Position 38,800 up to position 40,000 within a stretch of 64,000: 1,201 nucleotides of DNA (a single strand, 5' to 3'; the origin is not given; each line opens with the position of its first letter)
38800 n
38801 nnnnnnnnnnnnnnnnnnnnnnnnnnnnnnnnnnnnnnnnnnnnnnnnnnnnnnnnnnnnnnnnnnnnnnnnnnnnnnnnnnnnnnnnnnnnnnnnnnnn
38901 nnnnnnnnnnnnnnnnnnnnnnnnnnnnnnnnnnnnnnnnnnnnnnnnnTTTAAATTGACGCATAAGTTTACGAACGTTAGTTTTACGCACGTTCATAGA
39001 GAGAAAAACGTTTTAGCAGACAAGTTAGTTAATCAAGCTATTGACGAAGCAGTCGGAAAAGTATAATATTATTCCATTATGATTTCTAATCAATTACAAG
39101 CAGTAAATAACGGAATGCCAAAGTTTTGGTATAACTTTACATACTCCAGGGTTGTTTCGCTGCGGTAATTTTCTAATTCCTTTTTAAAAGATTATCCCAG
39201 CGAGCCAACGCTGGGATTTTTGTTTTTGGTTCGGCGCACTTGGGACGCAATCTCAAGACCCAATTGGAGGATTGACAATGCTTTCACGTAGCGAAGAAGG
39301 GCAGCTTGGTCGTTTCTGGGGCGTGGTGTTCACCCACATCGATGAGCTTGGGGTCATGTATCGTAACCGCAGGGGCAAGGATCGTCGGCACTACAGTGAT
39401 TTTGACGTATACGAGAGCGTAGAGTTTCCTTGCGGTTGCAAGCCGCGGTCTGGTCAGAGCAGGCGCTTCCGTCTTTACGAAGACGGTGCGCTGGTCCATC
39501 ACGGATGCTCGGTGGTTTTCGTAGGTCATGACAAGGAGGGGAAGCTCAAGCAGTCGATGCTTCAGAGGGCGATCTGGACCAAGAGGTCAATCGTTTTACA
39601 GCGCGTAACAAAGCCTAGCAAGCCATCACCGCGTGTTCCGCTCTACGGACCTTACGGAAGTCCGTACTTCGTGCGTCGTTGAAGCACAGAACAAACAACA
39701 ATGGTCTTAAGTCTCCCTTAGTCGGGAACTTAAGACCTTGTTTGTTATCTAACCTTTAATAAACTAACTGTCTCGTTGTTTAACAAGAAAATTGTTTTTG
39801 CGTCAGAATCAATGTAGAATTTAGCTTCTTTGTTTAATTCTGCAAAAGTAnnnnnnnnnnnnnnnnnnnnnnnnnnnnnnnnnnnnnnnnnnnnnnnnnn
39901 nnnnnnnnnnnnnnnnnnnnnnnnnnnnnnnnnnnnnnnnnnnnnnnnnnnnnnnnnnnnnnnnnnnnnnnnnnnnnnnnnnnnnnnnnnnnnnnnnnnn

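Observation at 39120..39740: Island D: GC-rich 134-aa Cys/His-containing ORF preceded by a terminator-like leader hairpin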

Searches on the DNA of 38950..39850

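Call 25: search_rna_families(source=window, start=38950, end=39850, threshold=evalue, max_evalue=10)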
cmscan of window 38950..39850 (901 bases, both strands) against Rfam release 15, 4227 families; matches with E-value up to 10: 5.
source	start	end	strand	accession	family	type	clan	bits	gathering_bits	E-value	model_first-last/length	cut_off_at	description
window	39145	39224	+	RF02837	anti-hemB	Gene; sRNA;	-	18.8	49.5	0.11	1-81/81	no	Burkholderia RNA 7 (anti-hemB)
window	39169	39221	+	RF01328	CRISPR-DR17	Gene; CRISPR;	CL00014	18.7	42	1.6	1-25/25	no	CRISPR RNA direct repeat element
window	39162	39245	-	RF02671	Ysr35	Gene; sRNA;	-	18.1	428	0.01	1-339/339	no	Yersinia sRNA 35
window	39754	39835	-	RF03168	c-di-GMP-I-UAU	Cis-reg; riboswitch;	CL00126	16.4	65.9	1.5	1-81/81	no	c-di-GMP-I-UAU riboswitch aptamer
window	39166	39258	+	RF02887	mgtC_leader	Cis-reg; leader;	-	15.2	48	3.4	1-114/114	no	Salmonella mgtC leader RNA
